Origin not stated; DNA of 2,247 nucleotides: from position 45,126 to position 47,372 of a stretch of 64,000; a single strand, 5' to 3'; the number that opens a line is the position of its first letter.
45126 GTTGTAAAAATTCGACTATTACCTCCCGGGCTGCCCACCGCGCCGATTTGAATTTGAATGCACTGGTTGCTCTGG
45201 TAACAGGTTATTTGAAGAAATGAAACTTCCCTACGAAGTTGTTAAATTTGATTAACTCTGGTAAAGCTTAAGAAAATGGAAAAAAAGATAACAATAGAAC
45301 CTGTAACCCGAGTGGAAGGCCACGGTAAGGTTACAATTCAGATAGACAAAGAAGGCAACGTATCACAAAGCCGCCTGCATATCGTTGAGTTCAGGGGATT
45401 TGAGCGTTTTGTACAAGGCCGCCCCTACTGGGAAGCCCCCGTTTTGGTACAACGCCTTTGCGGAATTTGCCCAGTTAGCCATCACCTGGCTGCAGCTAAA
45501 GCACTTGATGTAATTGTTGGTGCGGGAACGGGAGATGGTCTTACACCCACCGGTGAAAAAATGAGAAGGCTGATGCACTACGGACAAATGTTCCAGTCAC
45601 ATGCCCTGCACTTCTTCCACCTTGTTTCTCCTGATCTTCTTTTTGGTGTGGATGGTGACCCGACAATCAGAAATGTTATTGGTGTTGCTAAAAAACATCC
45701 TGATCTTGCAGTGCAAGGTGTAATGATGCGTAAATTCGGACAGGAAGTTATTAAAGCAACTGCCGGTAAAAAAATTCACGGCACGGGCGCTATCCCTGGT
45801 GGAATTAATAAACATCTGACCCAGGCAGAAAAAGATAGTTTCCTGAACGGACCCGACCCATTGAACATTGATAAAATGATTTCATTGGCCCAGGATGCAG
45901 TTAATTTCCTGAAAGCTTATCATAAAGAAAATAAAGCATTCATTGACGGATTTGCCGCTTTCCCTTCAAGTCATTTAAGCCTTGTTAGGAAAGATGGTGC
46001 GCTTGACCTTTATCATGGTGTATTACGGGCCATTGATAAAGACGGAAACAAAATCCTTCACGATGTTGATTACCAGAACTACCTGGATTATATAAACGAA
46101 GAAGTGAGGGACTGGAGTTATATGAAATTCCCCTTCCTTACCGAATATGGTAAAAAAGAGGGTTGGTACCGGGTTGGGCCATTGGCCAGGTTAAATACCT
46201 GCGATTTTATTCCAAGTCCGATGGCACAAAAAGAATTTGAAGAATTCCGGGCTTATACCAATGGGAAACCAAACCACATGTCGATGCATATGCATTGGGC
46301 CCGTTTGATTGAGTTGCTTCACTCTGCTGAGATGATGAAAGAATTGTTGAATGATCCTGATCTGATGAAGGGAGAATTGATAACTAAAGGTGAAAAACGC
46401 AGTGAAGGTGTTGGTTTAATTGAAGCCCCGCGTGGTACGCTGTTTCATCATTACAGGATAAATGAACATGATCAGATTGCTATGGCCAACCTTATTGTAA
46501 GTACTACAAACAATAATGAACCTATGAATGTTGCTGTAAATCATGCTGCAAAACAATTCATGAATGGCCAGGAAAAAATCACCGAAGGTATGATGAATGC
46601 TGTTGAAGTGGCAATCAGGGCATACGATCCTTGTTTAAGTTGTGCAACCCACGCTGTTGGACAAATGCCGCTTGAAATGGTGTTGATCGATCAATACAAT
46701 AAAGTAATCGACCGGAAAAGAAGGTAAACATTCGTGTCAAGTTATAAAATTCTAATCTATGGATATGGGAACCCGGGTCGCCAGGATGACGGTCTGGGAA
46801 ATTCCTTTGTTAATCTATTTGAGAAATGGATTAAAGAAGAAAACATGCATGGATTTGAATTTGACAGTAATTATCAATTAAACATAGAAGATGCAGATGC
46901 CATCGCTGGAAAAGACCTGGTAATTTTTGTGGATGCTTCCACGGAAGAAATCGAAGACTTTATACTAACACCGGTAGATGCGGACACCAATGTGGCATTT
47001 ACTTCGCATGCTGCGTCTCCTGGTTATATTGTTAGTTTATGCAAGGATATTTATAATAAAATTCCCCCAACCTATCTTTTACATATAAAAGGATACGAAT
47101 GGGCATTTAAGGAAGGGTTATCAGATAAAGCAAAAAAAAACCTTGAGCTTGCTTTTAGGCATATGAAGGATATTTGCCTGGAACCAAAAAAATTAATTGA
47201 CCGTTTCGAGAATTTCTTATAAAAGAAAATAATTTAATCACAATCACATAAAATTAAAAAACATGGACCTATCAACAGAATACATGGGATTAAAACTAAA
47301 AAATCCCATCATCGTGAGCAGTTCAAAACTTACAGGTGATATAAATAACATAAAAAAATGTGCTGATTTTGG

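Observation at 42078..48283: SH-type NAD-linked [NiFe] hydrogenase operon (hoxF-U-Y-H-W) in a T9SS-bearing Bacteroidota genome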

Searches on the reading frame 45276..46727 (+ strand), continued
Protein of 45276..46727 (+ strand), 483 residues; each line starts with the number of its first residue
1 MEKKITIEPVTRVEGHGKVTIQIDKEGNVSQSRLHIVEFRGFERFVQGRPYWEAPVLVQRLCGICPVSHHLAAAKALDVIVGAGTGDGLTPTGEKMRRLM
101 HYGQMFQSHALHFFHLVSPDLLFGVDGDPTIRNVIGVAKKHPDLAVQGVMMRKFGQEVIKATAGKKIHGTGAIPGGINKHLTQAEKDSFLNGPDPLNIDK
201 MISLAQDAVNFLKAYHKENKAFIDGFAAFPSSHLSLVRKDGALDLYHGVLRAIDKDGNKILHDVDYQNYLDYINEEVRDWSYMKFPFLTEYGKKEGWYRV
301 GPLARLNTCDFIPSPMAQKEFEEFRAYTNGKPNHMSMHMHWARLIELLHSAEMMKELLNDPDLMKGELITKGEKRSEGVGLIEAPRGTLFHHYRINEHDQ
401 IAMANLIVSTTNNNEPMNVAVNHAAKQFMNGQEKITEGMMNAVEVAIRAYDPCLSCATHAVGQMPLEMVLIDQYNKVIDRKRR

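Call 9: find_encoding_contigs(protein=P0003, flank=8000, max_places=3)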
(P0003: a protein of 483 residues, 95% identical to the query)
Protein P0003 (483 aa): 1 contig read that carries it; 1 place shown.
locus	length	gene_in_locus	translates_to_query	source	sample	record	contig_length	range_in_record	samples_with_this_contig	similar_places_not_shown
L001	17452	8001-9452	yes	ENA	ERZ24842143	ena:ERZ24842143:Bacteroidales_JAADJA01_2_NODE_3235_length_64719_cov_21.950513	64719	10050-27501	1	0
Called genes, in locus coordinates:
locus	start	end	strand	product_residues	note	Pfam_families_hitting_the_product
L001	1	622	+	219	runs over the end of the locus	-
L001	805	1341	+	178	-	PF01871:AMMECR1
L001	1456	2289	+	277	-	PF01145:Band_7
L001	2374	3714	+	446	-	-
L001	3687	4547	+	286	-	PF00682:HMGL-like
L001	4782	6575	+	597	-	PF01257:2Fe-2S_thioredx, PF01512:Complex1_51K, PF10589:NADH_4Fe-4S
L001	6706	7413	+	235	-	PF13510:Fer2_4, PF10588:NADH-G_4Fe-4S_3, PF13459:Fer4_15 (weak), PF22117:Fer4_Nqo3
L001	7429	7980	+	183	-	PF01058:Oxidored_q6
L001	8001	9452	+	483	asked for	PF27537:HoxH, PF00374:NiFeSe_Hases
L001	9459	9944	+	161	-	-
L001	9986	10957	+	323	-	PF01180:DHO_dh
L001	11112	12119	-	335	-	-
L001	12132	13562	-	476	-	PF03062:MBOAT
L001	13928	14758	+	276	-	PF13509:S1_2, PF17783:WHD_CvfB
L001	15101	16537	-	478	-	PF01370:Epimerase (weak), PF13460:NAD_binding_10, PF11066:DUF2867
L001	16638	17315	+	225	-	PF00106:adh_short, PF23441:SDR (weak), PF13561:adh_short_C2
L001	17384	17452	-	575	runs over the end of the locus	PF18962:Por_Secre_tail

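Call 10: find_encoding_contigs(protein=P0005, flank=8000, max_places=3)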
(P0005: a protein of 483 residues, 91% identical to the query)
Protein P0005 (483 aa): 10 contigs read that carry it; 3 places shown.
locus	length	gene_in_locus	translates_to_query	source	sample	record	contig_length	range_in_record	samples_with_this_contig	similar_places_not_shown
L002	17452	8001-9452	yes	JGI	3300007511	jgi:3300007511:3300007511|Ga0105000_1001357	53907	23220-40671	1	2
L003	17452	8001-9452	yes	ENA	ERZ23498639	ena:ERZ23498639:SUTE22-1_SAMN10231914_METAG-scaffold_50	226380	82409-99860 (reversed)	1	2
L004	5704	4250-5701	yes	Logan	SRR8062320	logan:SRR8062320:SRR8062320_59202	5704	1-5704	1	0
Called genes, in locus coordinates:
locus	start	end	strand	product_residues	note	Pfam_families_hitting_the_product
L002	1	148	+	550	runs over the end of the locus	PF13231:PMT_2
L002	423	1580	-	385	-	PF16115:DUF4831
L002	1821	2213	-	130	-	PF12127:FloA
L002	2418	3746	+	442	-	-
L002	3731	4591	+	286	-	PF00682:HMGL-like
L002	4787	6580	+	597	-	PF01257:2Fe-2S_thioredx, PF01512:Complex1_51K, PF10531:SLBB (weak), PF10589:NADH_4Fe-4S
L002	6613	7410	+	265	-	PF13370:Fer4_13 (faint), PF13510:Fer2_4, PF00111:Fer2 (weak), PF10588:NADH-G_4Fe-4S_3, PF13459:Fer4_15, PF22117:Fer4_Nqo3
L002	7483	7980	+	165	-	PF01058:Oxidored_q6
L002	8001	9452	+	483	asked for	PF27537:HoxH, PF00374:NiFeSe_Hases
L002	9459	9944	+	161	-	-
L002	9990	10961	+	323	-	PF01180:DHO_dh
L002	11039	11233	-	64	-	-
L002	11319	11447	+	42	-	-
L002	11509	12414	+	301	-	PF00850:Hist_deacetyl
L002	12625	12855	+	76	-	-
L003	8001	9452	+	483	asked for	PF27537:HoxH, PF00374:NiFeSe_Hases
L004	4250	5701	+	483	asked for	PF27537:HoxH, PF00374:NiFeSe_Hases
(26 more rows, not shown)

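Call 16: find_encoding_contigs(protein=P0001, flank=10000, max_places=3)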
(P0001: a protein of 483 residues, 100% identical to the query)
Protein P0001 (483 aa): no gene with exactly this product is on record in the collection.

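Call 17: find_encoding_contigs(protein=P0002, flank=5000, max_places=3)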
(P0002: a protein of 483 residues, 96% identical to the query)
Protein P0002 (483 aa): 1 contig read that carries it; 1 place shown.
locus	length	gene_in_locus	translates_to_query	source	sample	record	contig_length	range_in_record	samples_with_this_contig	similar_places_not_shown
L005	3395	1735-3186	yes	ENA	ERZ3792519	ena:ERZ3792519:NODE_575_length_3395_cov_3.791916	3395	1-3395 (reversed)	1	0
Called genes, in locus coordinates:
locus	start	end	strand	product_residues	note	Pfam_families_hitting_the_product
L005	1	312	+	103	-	?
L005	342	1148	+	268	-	PF00111:Fer2 (weak), PF13510:Fer2_4, PF10588:NADH-G_4Fe-4S_3, PF13459:Fer4_15 (weak), PF22117:Fer4_Nqo3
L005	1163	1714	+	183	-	PF01058:Oxidored_q6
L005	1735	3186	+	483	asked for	PF27537:HoxH, PF00374:NiFeSe_Hases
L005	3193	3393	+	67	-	?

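Call 45: search_solved_structures(query=L001:4782-6575:+, max_evalue=1e-20, show_alignments=1)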
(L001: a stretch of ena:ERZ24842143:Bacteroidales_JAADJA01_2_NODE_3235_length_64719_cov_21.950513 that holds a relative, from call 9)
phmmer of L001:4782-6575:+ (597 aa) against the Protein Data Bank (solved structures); distinct sequences matched with E-value up to 1e-20: 61 (the best 60 are shown).
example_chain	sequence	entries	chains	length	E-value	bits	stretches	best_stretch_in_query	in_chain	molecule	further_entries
5xf9_A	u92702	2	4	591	2.1e-115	389.7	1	36-593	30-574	NAD-reducing hydrogenase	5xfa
7p5h_B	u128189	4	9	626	2.9e-107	362.9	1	194-569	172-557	Fe-hydrogenase, subunit beta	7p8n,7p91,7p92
7q4v_B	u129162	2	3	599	1.1e-106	360.9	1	186-570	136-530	Iron hydrogenase HydB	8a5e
7q4w_B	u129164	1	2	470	1.3e-106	360.8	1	196-571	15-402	Iron hydrogenase HydB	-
7t2r_B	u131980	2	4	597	2.4e-105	356.5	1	111-569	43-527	NiFe hydrogenase subunit B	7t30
9n5u_B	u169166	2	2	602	2.6e-104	353.1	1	194-569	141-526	NfnB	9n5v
8oh5_B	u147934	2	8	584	1.1e-100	341.1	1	189-571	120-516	NAD-reducing hydrogenase subunit HoxF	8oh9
9bov_B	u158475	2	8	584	1.2e-98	334.5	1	114-570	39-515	NADH dehydrogenase (Quinone)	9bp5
2fug_1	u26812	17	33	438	1.8e-97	330.5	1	199-565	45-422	NADH-quinone oxidoreductase chain 1 | NADH-QUINONE OXIDOREDUCTASE SUBUNIT 1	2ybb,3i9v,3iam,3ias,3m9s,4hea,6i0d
8a6t_B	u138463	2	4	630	7e-94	318.7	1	196-570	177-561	Electron bifurcating hydrogenase subunit HydB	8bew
9mqx_B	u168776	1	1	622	1e-92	314.9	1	201-569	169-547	NADH:ubiquinone oxidoreductase, NADH-binding (51 kD) subunit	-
8e9g_F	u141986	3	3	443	3.8e-91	309.7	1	196-576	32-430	NADH-quinone oxidoreductase subunit F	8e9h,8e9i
6hl2_B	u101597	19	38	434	2.6e-90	306.9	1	195-567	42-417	NADH-quinone oxidoreductase subunit F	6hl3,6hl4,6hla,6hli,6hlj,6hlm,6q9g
7q5y_C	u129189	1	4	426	2.7e-90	306.9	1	195-567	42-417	NADH-quinone oxidoreductase subunit F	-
9fe7_B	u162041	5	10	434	3.6e-90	306.5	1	195-567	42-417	NADH-quinone oxidoreductase subunit F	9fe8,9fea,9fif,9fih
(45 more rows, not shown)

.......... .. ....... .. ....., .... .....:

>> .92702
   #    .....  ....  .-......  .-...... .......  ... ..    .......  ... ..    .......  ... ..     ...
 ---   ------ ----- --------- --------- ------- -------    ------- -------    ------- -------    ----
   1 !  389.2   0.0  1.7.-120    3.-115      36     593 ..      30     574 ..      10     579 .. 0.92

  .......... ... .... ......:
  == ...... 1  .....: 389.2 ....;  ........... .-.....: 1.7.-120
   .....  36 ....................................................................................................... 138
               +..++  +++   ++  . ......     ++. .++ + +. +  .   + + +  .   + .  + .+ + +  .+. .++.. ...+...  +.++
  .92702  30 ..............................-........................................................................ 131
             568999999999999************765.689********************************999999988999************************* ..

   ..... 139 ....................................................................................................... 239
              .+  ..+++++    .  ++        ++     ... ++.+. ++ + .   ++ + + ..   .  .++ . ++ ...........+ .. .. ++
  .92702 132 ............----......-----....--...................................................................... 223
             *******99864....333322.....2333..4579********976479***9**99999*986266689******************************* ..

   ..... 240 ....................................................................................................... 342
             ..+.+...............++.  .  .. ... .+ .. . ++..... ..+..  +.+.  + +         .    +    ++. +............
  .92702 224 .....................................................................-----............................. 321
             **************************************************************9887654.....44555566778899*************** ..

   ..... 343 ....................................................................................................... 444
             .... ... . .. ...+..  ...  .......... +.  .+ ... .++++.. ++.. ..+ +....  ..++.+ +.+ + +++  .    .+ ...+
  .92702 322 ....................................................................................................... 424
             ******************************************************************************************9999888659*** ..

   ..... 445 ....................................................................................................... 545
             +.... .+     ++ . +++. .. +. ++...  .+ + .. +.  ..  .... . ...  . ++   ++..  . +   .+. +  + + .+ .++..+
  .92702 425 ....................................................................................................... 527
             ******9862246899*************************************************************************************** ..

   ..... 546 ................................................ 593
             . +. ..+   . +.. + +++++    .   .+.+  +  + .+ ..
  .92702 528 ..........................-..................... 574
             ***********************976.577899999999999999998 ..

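Call 46: search_solved_structures(query=L001:7429-7980:+, max_evalue=0.00001, show_alignments=1)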
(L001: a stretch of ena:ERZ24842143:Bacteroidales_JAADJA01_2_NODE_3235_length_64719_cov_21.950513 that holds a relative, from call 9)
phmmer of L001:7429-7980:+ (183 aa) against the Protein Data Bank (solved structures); distinct sequences matched with E-value up to 0.00001: 12.
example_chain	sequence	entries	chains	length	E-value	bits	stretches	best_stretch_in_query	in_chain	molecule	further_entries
5xf9_C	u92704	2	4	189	8.5e-56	192.1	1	5-183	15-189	NAD-reducing hydrogenase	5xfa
7t2r_E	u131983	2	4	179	3.7e-43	150.9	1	1-183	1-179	NiFe hydrogenase small subunit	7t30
5odc_E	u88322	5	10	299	6.9e-41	143.5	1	6-177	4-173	Methyl-viologen reducing hydrogenase subunit G | Methyl-viologen reducing hydrogenase, subunit G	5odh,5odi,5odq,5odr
9sw2_E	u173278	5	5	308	4.5e-38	134.3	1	6-177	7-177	F420-non-reducing hydrogenase subunit G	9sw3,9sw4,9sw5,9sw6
9sfi_I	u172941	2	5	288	8.9e-29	104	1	6-180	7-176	F420-non-reducing hydrogenase small subunit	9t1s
9nez_A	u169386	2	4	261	4.1e-13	52.9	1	6-164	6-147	Sulfhydrogenase 1 subunit delta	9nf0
9e15_A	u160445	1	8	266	6e-13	52.4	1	9-164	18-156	Sulfhydrogenase 1 subunit delta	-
9e1j_A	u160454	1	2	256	6.3e-13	52.3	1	9-164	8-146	Sulfhydrogenase 1 subunit delta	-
6qgr_G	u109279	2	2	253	2.4e-12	50.4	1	9-110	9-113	Coenzyme F420 hydrogenase subunit gamma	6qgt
6qii_G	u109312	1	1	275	2.9e-12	50.1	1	8-110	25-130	Coenzyme F420 hydrogenase subunit gamma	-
3zfs_B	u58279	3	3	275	3.4e-11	46.7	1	2-92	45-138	F420-REDUCING HYDROGENASE, SUBUNIT GAMMA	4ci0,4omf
9r51_C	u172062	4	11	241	1.3e-10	44.8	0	7-101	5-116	F420-reducing [NiFe]-hydrogenase from Methanothermococcus thermolithotrophicus subunit gam | F420-reducing [NiFe]-hydrogenase from Methanothermococcus thermolit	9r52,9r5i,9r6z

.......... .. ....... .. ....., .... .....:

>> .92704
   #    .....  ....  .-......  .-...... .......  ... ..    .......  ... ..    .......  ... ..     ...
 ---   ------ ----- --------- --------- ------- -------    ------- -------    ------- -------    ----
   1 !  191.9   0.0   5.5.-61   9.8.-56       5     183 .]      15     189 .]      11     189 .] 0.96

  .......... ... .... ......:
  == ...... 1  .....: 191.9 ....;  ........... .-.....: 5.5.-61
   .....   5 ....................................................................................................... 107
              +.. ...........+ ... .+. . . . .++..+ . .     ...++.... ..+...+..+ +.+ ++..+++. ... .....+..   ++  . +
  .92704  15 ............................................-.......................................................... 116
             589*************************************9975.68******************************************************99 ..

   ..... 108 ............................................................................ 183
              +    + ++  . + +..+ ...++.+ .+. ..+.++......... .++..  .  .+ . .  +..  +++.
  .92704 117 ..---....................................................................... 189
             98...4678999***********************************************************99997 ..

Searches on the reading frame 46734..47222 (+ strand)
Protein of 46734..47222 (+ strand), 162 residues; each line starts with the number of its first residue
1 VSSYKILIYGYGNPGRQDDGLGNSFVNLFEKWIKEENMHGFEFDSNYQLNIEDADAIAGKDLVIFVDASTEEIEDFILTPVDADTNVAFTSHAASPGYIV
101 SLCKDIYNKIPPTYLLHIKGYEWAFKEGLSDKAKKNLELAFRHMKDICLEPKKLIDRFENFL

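Call 5: search_protein_families(library=pfam, proteins=[window:46734-47222:+])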
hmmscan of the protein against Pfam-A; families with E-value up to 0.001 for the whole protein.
window:46734-47222:+ (162 aa): 0 families

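Call 7: search_protein_families(library=ncbifam, proteins=[window:46734-47222:+])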
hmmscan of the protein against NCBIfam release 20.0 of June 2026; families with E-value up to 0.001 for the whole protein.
window:46734-47222:+ (162 aa): 1 family
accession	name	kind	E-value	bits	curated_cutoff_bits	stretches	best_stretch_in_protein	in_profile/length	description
TIGR00072.1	hydrog_prot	superfamily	1.7e-13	50.8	47.45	1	7-146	1-143/145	hydrogenase maturation protease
